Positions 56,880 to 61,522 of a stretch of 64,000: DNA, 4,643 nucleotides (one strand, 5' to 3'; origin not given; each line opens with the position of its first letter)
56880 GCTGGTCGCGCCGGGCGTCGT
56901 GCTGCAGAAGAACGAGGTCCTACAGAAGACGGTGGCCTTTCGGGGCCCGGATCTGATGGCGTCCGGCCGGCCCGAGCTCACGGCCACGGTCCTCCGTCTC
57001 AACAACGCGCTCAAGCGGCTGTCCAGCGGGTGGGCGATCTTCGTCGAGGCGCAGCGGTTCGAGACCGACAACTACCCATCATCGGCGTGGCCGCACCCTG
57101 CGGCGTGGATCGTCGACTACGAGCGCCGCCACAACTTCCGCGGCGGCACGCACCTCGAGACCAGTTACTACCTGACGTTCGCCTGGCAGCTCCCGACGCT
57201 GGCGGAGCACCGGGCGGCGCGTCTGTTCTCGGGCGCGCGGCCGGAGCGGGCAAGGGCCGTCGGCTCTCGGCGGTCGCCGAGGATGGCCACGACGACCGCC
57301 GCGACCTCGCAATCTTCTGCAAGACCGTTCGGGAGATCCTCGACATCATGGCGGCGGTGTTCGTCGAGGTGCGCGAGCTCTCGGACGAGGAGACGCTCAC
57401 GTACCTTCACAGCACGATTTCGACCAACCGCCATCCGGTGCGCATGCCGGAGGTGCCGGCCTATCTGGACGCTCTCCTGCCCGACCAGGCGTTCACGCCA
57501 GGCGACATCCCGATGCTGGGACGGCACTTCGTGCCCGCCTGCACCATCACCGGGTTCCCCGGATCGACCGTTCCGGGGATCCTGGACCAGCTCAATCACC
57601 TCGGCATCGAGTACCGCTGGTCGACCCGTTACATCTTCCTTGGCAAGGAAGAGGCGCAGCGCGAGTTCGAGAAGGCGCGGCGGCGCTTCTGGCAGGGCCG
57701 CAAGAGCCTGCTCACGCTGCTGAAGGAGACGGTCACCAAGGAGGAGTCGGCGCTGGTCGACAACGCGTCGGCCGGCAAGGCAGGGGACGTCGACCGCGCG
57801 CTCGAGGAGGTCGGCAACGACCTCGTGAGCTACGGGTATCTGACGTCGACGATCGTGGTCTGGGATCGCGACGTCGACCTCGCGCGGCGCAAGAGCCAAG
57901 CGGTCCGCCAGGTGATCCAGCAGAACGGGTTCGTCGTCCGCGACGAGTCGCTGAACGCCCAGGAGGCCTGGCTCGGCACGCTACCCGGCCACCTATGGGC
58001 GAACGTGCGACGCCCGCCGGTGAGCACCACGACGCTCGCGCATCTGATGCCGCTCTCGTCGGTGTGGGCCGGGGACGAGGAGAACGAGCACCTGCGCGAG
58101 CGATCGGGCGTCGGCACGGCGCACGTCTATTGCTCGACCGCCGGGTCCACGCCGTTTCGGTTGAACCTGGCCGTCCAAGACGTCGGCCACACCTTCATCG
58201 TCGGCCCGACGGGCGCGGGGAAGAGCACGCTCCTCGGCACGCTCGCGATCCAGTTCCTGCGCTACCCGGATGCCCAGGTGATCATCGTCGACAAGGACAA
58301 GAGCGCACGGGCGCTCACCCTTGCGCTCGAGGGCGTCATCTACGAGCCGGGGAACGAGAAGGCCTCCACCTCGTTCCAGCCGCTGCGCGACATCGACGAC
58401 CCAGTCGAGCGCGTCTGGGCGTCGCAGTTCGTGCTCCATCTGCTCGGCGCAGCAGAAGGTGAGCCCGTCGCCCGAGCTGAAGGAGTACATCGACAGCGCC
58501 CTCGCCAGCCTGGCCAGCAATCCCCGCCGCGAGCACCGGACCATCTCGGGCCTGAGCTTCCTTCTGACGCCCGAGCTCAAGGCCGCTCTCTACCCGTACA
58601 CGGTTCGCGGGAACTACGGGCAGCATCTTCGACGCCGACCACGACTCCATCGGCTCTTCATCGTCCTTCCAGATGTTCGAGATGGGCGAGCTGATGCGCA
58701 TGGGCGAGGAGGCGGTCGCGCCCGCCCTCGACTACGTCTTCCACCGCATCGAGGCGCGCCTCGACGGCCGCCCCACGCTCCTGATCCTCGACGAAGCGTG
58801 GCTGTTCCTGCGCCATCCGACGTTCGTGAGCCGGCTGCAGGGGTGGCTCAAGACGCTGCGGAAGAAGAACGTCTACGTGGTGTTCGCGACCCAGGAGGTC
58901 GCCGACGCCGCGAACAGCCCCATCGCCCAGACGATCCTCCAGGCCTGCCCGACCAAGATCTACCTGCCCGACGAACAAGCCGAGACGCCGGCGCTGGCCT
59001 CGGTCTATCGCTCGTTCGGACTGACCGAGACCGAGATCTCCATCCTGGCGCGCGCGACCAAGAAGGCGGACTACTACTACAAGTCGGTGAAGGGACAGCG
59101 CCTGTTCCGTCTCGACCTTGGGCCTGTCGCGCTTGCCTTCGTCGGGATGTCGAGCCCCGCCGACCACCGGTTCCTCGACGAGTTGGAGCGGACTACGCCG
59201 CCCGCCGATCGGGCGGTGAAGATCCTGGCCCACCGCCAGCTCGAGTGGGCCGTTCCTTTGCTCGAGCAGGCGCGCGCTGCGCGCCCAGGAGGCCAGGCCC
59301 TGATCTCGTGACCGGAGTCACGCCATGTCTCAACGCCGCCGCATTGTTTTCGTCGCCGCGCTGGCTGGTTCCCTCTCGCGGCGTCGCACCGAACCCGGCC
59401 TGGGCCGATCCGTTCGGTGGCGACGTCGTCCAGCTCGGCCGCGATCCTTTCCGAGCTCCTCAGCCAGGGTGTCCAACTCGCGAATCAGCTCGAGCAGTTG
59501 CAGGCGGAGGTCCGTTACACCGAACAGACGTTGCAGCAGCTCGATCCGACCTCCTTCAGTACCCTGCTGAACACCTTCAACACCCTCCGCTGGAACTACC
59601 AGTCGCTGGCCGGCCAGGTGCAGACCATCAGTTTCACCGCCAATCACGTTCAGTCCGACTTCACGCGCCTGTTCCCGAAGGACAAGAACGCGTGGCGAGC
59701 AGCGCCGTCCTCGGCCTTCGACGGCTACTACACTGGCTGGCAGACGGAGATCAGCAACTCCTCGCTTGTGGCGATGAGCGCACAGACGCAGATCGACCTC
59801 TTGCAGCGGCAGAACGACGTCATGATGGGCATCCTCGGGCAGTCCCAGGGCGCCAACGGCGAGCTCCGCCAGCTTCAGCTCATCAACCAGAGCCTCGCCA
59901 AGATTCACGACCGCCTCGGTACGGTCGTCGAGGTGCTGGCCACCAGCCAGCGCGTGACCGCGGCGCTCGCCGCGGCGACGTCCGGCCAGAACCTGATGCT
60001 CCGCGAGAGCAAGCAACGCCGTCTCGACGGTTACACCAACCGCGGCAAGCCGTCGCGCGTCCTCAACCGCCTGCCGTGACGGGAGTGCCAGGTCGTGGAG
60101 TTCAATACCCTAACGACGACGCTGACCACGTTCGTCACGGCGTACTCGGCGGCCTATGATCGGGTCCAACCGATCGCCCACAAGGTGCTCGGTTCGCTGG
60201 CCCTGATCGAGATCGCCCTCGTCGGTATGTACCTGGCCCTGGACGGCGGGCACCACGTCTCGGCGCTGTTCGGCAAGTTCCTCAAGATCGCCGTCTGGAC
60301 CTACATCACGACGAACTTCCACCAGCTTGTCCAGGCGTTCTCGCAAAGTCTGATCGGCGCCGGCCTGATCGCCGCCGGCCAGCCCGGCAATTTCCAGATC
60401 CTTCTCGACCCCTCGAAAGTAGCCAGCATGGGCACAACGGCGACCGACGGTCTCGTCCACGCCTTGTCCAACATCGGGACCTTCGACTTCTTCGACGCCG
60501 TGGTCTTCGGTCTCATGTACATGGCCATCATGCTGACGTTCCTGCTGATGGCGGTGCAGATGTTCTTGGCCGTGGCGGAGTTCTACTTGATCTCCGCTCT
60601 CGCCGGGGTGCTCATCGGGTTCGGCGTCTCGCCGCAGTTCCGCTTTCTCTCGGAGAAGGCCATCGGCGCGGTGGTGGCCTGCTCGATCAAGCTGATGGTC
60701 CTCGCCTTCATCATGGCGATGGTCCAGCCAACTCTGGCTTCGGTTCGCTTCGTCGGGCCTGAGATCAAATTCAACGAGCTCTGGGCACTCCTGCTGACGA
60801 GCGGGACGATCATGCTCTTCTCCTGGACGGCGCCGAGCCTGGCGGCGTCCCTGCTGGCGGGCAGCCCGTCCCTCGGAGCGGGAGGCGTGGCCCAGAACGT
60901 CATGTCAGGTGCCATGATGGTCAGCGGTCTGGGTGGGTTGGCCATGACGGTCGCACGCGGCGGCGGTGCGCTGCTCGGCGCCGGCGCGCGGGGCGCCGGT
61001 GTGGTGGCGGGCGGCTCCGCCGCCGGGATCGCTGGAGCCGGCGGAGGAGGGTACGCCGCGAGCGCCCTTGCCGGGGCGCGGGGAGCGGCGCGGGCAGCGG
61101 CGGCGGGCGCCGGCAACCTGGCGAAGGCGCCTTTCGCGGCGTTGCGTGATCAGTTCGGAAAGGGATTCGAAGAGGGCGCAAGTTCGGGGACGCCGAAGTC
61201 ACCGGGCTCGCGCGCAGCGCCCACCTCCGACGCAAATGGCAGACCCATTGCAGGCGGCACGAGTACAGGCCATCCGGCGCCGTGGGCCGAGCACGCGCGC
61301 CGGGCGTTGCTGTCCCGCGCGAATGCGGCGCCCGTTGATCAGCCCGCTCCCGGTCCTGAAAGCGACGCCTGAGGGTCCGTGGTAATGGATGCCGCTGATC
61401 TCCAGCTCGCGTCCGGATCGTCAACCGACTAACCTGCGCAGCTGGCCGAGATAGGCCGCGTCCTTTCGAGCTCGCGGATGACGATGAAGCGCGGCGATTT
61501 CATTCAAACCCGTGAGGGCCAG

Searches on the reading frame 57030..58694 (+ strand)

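Call 9: search_protein_families(library=pfam, proteins=[window:57030-58694:+], max_evalue=0.01)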
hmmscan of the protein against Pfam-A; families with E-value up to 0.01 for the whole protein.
window:57030-58694:+ (554 aa): 9 families
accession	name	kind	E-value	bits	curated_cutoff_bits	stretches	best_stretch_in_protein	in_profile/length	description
PF03135.19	CagE_TrbE_VirB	-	3.5e-14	53.7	21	1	116-327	10-204/204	CagE, TrbE, VirB family, component of type IV transporter system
PF25199.1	nSTAND_NTPase5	-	3.4e-05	24.1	34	1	388-430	44-86/145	Novel STAND NTPase 5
PF00005.33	ABC_tran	-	0.00052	21.1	25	1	378-408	4-34/137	ABC transporter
PF01935.23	DUF87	-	0.00054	20.6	23.2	1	387-421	25-59/220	Helicase HerA, central domain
PF13555.12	AAA_29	-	0.00059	20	27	1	383-403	20-40/61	P-loop containing region of AAA domain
PF19044.6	P-loop_TraG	-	0.0015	17.7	25.8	1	387-452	31-94/413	TraG P-loop domain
PF13191.12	AAA_16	-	0.0016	19.4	32.6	1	386-479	25-104/167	AAA ATPase domain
PF13401.12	AAA_22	-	0.0038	18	27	0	386-427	6-46/130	AAA domain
PF02562.22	PhoH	-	0.0085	16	27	0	386-454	20-85/205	PhoH-like protein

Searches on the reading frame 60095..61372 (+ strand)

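Call 76: search_protein_families(library=pfam, proteins=[window:60095-61372:+], max_evalue=0.00001)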
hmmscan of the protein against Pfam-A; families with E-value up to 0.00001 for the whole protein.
window:60095-61372:+ (425 aa): 1 family
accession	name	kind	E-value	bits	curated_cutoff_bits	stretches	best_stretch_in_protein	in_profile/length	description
PF04610.19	TrbL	-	1.1e-20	74.8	25.9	1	37-245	2-214/215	TrbL/VirB6 plasmid conjugal transfer protein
